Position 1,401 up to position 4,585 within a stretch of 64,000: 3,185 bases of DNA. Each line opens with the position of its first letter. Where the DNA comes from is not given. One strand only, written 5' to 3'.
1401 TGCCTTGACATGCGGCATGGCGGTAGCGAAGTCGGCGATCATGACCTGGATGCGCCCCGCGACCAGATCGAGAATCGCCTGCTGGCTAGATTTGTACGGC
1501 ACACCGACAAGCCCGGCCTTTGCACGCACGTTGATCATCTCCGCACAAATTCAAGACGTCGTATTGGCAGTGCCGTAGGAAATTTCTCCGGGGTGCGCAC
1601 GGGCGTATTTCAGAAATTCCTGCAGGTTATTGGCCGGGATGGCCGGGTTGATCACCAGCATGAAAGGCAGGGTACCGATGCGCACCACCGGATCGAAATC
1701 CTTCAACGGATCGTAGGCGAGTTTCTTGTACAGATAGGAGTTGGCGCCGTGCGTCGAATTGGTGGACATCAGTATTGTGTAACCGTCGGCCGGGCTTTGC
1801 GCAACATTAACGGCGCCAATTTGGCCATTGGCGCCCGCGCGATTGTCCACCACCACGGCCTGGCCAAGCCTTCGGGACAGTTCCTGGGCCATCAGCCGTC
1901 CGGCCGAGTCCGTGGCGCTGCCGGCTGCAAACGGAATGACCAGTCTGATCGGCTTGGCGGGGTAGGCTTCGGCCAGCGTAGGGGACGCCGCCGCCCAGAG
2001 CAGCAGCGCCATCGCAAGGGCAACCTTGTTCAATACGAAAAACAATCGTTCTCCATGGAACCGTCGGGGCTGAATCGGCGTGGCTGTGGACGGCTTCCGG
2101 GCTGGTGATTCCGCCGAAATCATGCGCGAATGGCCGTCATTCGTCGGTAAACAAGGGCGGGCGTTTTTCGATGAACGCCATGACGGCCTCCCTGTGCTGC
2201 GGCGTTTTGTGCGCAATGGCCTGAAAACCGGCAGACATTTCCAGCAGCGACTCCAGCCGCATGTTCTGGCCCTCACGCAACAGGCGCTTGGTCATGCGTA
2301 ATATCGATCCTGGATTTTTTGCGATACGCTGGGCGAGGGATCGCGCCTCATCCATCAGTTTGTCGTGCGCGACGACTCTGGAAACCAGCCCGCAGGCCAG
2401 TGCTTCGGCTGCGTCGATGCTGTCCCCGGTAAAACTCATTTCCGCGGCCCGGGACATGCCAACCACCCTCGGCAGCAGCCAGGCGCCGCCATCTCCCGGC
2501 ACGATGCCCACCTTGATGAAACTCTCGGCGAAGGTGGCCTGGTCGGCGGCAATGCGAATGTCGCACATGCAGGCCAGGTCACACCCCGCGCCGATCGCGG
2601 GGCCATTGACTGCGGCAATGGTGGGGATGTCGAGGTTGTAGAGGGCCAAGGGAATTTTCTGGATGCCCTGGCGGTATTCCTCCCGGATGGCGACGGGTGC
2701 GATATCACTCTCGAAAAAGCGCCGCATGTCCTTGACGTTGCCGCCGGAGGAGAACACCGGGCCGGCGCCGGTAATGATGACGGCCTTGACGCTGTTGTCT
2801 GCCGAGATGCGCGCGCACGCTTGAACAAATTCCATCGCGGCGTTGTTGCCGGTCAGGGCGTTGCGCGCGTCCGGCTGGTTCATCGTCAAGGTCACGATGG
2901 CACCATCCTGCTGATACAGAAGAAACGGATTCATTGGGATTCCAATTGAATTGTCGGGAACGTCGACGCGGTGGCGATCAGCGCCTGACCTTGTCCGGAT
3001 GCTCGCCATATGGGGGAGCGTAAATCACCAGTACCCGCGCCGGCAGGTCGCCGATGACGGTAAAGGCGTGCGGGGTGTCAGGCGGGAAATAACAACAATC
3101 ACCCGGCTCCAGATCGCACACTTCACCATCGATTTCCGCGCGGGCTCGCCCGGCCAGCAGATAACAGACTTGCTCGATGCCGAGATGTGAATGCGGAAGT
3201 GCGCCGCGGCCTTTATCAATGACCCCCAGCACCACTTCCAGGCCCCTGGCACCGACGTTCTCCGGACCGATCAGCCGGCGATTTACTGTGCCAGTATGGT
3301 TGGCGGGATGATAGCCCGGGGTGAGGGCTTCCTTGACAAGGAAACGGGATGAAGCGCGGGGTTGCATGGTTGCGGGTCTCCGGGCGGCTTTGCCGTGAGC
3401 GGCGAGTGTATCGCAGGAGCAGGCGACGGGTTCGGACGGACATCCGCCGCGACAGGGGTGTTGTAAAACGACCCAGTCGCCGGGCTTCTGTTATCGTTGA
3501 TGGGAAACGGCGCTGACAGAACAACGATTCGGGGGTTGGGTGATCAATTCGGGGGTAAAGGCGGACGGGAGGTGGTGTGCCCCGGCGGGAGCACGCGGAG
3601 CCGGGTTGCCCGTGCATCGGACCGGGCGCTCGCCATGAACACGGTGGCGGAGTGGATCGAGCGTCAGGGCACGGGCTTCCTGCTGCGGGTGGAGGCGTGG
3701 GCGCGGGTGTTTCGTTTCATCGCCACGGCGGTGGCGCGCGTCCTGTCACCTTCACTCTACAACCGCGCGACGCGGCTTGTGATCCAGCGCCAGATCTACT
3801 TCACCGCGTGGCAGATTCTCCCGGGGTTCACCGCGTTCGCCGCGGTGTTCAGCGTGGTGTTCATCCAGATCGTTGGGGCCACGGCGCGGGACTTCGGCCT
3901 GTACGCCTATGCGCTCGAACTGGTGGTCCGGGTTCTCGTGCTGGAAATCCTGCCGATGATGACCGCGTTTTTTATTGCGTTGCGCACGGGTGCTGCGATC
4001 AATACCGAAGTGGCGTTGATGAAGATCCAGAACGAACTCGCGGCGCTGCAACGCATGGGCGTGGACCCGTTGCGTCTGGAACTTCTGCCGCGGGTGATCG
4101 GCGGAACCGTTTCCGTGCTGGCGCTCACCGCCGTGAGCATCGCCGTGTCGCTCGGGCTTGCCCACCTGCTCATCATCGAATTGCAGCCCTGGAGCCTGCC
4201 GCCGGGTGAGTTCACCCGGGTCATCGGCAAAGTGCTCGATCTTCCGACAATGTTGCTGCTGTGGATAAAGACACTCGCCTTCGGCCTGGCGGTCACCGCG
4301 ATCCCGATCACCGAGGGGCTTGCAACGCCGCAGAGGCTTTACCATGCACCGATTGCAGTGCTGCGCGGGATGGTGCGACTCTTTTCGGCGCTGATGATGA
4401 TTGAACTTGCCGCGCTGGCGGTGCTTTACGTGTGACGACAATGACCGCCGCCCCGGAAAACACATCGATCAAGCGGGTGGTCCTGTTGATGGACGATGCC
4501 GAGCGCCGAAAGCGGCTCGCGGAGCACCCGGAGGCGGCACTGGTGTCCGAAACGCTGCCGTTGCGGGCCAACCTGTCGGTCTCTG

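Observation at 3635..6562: Mla/MCE-type envelope transporter operon with a truncated, apparently catalytically dead ABC domain in the ATPase slot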

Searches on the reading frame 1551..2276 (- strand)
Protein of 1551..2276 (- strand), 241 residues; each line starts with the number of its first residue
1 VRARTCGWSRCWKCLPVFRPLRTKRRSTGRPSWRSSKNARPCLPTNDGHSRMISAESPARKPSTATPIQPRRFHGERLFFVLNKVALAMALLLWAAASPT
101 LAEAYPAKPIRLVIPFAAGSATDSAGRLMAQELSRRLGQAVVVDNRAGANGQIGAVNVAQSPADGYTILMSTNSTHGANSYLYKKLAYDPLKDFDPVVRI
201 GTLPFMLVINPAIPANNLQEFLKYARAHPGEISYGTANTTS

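Call 53: search_protein_families(library=pfam, proteins=[window:1551-2276:-], max_evalue=0.001)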
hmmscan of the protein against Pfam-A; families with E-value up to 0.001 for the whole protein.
window:1551-2276:- (241 aa): 1 family
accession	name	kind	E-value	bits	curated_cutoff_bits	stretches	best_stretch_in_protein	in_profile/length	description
PF03401.19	TctC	-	3.4e-31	109.2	27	1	127-237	3-112/274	Tripartite tricarboxylate transporter family receptor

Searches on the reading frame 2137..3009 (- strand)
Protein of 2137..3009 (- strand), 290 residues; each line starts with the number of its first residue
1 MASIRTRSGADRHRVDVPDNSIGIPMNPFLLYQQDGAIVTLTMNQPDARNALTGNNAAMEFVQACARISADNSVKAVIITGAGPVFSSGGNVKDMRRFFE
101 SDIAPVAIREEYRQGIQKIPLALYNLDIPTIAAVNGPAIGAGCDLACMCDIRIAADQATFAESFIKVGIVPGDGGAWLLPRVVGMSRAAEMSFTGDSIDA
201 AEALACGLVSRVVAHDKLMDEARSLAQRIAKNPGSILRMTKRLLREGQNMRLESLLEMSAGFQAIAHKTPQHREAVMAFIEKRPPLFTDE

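Call 53: search_protein_families(library=pfam, proteins=[window:2137-3009:-], max_evalue=0.001)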
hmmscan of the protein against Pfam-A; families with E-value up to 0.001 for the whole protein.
window:2137-3009:- (290 aa): 2 families
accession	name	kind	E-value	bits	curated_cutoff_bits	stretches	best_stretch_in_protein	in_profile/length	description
PF00378.25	ECH_1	-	7.4e-63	212.7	27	1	35-289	3-250/251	Enoyl-CoA hydratase/isomerase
PF16113.10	ECH_2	-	7e-27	95.2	27.2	1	40-249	3-208/335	Enoyl-CoA hydratase/isomerase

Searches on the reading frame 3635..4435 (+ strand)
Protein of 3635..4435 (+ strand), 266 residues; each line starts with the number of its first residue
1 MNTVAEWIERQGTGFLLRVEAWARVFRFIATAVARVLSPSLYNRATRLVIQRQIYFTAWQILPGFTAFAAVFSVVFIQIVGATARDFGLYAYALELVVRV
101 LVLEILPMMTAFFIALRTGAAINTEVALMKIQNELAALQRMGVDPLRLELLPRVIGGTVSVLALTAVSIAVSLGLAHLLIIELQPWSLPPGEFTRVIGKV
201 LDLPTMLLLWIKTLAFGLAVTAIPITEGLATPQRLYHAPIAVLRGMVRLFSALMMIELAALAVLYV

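Call 3: search_protein_families(library=pfam, proteins=[window:3635-4435:+], max_evalue=1)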
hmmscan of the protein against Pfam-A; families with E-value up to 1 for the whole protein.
window:3635-4435:+ (266 aa): 1 family
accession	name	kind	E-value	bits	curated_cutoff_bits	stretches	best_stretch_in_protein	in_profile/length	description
PF02405.21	MlaE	-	3.9e-36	125.1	22.5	1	52-259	3-208/212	Permease MlaE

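Call 4: search_protein_families(library=ncbifam, proteins=[window:3635-4435:+], max_evalue=1)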
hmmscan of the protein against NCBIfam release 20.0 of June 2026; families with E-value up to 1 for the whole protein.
window:3635-4435:+ (266 aa): 3 families
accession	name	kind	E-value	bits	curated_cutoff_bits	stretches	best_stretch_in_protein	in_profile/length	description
TIGR00056.1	TIGR00056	subfamily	2.7e-18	66.5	212.2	1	27-234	22-226/260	MlaE family lipid ABC transporter permease subunit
NF033619.1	perm_MlaE_1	exception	1.8e-15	57.3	315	1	21-232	13-219/253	lipid asymmetry maintenance ABC transporter permease subunit MlaE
TIGR04111.1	BcepMu_gp16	hypoth_equivalog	0.18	11.7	34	0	3-38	4-35/55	phage-associated protein, BcepMu gp16 family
